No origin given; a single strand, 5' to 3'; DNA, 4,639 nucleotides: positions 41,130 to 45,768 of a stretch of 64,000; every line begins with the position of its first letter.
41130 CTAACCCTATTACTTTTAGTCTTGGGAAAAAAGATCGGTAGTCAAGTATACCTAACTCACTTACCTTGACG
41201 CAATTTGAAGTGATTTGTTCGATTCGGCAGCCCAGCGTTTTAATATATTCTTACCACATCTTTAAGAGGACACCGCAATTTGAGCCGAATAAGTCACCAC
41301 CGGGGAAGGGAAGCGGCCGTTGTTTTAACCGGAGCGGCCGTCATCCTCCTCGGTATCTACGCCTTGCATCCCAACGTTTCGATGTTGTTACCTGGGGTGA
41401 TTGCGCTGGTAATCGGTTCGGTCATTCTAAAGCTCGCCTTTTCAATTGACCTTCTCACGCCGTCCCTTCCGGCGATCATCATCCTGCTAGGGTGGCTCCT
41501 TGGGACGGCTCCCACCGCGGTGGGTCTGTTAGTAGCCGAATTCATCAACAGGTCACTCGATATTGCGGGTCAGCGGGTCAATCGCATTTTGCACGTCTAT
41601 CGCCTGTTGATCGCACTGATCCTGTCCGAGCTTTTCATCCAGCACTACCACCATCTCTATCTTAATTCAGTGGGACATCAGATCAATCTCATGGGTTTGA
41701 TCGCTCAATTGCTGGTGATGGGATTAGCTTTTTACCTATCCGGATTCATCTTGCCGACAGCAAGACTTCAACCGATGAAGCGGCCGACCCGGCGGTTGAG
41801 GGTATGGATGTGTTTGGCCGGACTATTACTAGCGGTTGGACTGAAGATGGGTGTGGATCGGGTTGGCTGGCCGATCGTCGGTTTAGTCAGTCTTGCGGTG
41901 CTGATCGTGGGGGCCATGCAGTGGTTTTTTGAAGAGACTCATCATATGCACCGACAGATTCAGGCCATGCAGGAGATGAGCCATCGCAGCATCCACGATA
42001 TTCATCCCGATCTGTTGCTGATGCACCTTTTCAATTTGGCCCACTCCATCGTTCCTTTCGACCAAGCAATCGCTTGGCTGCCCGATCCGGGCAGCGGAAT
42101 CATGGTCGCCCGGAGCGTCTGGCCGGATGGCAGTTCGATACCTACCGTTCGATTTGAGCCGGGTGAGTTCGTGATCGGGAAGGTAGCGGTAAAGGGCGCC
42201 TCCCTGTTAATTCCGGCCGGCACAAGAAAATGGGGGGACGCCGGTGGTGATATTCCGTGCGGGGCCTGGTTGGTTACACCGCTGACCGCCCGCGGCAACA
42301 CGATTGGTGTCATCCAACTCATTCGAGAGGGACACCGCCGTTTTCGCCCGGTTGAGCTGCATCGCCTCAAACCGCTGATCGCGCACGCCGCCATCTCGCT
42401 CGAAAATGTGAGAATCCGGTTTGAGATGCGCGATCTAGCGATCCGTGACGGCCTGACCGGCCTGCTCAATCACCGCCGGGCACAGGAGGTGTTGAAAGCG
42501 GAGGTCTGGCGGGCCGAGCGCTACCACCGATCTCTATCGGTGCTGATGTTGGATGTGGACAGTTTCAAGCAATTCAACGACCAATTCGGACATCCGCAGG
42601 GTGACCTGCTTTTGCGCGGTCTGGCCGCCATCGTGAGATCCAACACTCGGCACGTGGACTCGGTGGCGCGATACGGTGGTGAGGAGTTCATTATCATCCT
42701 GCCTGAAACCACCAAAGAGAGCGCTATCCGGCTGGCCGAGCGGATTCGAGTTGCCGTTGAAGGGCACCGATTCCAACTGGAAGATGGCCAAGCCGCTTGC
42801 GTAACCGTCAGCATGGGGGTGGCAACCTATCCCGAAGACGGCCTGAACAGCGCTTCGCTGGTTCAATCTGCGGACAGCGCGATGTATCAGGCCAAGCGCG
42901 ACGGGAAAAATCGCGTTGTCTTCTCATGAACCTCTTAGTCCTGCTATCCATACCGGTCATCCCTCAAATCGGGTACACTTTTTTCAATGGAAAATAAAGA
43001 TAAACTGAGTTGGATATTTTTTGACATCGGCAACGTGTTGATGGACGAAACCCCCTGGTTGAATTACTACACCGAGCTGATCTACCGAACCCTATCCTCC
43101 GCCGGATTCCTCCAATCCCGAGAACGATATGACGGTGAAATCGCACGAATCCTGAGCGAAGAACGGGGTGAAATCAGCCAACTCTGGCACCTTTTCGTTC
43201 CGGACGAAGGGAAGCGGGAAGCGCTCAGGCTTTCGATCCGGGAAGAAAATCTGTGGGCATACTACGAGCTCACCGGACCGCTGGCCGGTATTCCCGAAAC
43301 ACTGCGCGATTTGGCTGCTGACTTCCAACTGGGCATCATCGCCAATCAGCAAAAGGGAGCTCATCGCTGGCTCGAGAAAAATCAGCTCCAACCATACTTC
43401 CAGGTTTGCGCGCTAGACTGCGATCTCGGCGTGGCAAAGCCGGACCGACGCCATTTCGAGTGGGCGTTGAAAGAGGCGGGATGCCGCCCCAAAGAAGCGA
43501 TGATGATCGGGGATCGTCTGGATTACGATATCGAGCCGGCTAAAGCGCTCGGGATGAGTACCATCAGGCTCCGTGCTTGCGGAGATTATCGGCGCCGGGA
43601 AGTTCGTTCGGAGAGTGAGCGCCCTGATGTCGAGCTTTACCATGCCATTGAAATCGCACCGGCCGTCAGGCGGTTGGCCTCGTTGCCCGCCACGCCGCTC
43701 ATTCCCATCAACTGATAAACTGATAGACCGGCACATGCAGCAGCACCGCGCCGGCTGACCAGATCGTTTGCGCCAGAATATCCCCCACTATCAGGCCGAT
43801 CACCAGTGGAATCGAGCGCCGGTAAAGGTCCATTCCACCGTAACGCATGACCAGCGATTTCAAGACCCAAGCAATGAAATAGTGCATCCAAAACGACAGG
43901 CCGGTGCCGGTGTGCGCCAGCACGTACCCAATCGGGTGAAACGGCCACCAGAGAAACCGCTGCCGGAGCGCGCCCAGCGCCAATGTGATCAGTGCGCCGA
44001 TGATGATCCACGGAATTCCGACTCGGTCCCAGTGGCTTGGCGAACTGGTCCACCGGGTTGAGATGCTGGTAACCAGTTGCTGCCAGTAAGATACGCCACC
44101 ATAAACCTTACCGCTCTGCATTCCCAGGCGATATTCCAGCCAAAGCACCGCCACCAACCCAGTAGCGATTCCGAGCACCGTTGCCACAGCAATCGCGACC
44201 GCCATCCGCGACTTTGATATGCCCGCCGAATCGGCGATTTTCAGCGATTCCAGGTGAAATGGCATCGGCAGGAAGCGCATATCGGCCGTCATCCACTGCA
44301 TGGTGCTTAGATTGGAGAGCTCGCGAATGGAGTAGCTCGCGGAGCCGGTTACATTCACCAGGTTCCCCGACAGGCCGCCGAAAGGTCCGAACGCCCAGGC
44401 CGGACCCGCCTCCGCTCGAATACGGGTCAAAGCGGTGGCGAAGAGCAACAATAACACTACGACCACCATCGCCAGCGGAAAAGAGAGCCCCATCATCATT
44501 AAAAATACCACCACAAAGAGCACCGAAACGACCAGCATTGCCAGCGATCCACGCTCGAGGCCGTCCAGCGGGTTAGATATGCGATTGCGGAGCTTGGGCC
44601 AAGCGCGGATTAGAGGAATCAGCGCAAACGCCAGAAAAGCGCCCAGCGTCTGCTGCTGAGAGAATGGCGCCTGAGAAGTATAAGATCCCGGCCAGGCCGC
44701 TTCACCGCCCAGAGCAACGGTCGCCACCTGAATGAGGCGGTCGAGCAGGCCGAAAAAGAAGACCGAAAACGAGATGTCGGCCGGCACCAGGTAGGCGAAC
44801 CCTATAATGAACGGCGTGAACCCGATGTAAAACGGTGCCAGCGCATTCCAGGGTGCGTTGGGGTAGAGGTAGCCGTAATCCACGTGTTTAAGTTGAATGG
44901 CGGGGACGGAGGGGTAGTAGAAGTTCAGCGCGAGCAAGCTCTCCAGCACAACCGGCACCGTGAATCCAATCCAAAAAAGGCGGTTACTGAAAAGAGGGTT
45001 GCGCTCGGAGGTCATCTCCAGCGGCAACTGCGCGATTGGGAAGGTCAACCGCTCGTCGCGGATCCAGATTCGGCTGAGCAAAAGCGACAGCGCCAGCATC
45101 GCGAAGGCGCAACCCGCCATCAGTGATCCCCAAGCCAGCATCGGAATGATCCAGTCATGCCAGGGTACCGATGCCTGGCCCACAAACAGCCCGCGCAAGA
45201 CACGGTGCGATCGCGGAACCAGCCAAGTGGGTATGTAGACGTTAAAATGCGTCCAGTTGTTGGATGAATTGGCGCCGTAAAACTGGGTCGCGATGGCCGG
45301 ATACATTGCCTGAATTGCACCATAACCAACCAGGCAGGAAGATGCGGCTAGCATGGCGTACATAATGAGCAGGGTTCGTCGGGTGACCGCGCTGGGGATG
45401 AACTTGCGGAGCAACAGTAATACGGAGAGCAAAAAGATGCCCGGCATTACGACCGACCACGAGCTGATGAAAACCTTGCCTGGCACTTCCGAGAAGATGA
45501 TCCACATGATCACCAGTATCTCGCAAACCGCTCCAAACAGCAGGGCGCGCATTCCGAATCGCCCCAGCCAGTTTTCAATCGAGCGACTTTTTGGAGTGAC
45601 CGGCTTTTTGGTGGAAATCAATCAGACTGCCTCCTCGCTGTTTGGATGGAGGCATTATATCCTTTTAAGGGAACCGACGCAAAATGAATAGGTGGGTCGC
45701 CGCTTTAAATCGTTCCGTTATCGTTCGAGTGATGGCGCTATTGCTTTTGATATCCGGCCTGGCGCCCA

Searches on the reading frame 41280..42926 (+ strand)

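Call 16: search_protein_families(library=pfam, proteins=[window:41280-42926:+], max_evalue=0.00001)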
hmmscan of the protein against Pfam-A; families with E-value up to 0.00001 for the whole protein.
window:41280-42926:+ (549 aa): 4 families
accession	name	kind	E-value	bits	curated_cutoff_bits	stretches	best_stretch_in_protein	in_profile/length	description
PF00990.26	GGDEF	-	5.5e-48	163.2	23.8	1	387-545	1-161/161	Diguanylate cyclase, GGDEF domain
PF13185.12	GAF_2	-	2.2e-07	31.6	28.6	1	261-375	21-136/136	GAF domain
PF01590.32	GAF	-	1.4e-06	29.3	22.4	1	246-374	5-133/133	GAF domain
PF13492.12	GAF_3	-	3.8e-06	27.8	27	1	243-376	2-129/129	GAF domain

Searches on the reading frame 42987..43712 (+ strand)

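Call 16: search_protein_families(library=pfam, proteins=[window:42987-43712:+], max_evalue=0.00001)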
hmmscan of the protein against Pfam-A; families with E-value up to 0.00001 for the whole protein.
window:42987-43712:+ (242 aa): 3 families
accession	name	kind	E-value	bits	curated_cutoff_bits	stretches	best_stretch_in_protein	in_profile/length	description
PF13419.12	HAD_2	-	5.8e-16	59.5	23.8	1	76-193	61-176/178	Haloacid dehalogenase-like hydrolase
PF00702.32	Hydrolase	-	1.6e-14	55.2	26.4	1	10-189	4-191/191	haloacid dehalogenase-like hydrolase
PF13242.12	Hydrolase_like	-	3.5e-12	46.5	22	1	150-214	3-66/75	HAD-hyrolase-like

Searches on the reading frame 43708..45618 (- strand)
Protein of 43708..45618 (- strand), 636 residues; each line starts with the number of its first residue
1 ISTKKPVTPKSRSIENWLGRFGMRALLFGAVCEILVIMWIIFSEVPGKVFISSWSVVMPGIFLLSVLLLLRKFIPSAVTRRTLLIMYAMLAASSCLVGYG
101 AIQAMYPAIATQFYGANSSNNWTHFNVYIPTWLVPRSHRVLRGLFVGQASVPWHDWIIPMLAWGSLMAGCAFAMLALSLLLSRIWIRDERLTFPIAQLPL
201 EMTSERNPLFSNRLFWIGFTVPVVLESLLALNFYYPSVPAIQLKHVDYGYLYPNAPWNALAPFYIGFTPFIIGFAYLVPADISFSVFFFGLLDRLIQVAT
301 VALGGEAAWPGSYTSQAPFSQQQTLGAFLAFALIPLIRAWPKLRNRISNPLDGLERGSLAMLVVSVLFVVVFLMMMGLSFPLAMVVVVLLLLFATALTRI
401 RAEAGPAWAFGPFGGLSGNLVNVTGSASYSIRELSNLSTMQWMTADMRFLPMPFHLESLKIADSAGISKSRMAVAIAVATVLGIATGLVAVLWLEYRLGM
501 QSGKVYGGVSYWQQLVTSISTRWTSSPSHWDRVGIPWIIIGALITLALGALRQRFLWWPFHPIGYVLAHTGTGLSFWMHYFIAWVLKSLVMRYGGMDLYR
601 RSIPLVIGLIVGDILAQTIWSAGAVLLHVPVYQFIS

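Call 16: search_protein_families(library=pfam, proteins=[window:43708-45618:-], max_evalue=0.00001)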
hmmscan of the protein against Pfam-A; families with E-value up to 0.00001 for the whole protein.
window:43708-45618:- (636 aa): 2 families
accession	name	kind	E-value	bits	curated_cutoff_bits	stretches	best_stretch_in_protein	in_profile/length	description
PF20581.3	DUF6785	-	2.1e-108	363.5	25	1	23-499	2-498/498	Family of unknown function (DUF6785)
PF20580.3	DUF6784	-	6.7e-30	103.7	26.4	1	537-633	3-99/101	Domain of unknown function (DUF6784)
